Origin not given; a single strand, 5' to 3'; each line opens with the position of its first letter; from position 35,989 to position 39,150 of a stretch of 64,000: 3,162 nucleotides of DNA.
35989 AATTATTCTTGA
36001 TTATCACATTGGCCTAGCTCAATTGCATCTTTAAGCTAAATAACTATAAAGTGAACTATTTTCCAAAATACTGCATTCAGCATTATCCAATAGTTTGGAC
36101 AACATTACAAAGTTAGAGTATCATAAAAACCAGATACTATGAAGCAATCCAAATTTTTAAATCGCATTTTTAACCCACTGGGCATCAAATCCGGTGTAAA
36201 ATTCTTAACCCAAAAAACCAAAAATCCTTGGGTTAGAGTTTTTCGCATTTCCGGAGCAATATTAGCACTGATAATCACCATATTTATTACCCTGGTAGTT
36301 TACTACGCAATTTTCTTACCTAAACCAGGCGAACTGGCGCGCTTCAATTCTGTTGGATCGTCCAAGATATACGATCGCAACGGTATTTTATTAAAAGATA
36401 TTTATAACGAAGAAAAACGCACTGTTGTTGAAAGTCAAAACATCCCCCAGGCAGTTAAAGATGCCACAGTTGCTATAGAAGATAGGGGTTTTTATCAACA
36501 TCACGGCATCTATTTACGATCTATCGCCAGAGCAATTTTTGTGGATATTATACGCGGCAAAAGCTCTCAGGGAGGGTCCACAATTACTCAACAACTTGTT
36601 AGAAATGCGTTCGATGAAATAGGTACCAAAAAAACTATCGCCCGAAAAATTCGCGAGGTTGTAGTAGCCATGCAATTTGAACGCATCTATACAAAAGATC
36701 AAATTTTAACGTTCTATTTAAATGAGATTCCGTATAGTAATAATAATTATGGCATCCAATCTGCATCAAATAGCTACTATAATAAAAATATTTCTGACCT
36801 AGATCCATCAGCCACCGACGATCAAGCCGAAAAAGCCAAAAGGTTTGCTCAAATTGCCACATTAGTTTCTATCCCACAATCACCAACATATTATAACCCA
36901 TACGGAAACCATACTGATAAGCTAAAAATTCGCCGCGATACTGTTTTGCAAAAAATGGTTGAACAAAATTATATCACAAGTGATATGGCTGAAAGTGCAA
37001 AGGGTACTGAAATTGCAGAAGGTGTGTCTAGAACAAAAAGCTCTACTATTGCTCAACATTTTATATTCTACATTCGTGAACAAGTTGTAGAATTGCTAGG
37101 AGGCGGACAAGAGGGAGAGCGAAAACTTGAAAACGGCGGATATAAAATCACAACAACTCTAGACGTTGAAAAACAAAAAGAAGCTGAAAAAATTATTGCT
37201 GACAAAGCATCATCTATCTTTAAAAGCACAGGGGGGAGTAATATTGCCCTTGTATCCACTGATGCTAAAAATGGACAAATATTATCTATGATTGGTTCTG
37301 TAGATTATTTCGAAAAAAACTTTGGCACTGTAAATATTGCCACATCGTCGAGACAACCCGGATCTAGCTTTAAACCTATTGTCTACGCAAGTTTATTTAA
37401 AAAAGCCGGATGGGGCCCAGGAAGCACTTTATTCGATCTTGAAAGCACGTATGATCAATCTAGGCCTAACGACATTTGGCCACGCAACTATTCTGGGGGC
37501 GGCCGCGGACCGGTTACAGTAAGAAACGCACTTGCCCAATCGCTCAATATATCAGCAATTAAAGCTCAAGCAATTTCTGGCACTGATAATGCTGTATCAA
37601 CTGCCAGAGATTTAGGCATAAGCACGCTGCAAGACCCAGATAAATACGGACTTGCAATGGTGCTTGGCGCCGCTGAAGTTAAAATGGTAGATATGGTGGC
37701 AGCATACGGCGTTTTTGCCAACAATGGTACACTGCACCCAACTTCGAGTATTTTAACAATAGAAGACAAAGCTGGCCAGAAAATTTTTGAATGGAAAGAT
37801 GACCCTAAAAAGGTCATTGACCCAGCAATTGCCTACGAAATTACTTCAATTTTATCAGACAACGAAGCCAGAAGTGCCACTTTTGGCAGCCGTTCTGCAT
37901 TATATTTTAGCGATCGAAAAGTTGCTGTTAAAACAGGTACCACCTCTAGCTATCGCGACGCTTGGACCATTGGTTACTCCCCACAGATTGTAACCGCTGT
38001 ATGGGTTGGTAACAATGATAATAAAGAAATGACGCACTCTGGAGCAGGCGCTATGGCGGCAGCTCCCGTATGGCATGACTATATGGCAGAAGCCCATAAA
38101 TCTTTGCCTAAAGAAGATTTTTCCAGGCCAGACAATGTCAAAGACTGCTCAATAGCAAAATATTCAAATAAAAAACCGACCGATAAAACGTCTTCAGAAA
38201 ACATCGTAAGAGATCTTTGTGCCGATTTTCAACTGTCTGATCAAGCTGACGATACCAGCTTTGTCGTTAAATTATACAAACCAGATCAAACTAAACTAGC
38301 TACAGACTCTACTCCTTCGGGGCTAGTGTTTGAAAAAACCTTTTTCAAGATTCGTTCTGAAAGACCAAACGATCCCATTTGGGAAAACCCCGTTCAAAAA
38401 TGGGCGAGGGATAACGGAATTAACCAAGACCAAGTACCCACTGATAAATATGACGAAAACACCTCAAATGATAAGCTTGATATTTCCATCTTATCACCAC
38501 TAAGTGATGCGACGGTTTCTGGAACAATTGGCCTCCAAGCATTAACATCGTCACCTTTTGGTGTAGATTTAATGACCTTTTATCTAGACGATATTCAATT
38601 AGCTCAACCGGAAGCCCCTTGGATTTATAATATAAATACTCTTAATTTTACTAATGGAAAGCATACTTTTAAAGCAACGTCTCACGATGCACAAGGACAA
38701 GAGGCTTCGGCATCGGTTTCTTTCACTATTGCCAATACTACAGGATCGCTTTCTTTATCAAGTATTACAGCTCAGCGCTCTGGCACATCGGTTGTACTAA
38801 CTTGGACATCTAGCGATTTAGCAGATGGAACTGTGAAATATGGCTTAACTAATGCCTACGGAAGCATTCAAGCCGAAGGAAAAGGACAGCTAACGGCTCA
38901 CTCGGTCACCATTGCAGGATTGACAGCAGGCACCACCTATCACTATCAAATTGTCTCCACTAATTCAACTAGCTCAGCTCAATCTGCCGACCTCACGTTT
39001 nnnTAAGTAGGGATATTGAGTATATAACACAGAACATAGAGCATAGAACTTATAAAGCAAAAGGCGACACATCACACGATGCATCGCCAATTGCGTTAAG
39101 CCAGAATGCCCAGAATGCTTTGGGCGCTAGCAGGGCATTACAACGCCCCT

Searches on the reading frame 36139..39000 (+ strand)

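Call 43: search_protein_families(library=ncbifam, proteins=[window:36139-39000:+], max_evalue=1e-10)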
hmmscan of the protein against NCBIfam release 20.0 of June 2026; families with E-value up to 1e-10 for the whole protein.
window:36139-39000:+ (954 aa): 13 families
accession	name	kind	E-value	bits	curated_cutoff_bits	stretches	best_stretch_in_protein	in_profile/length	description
TIGR02074.1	PBP_1a_fam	subfamily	2.3e-143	478.8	508.75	1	93-654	1-534/535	PBP1A family penicillin-binding protein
NF051885.1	tranpepglycosPbpC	equivalog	2e-115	386.8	900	1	60-671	42-612/632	multimodular transpeptidase-transglycosylase PbpC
TIGR02073.1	PBP_1c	equivalog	1.4e-114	384.2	494.2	1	73-696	10-586/728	penicillin-binding protein 1C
TIGR02071.1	PBP_1b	equivalog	8.4e-91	305.2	717.75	1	90-680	143-708/729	penicillin-binding protein 1B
NF038276.1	strep_PBP2A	exception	2.2e-81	274.1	1100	1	31-681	33-665/716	penicillin-binding protein PBP2A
NF038272.1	strep_PBP1A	exception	1.7e-79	267.8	1075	1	40-653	14-631/658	penicillin-binding protein PBP1A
NF008643.0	PRK11636.1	equivalog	3e-74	250.7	1263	3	75-354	48-304/850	peptidoglycan glycosyltransferase/peptidoglycan DD-transpeptidase MrcA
NF007061.0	PRK09506.1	equivalog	4.5e-63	213.3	1120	1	88-677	205-769/825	bifunctional glycosyl transferase/transpeptidase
NF011423.0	PRK14850.1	equivalog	7.5e-62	209.8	1275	1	90-677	153-715/764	penicillin-binding protein 1b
NF008414.0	PRK11240.1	equivalog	2e-61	208.1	1121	1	97-647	67-559/774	peptidoglycan glycosyltransferase PbpC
NF038274.1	strep_PBP1B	exception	4.8e-59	200.4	1225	2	75-305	63-291/745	penicillin-binding protein PBP1B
NF010008.0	PRK13481.1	equivalog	4.6e-40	137.6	270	1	85-283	73-259/269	glycosyltransferase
TIGR02070.1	mono_pep_trsgly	equivalog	7e-26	91.1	182.65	1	86-273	47-218/224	monofunctional biosynthetic peptidoglycan transglycosylase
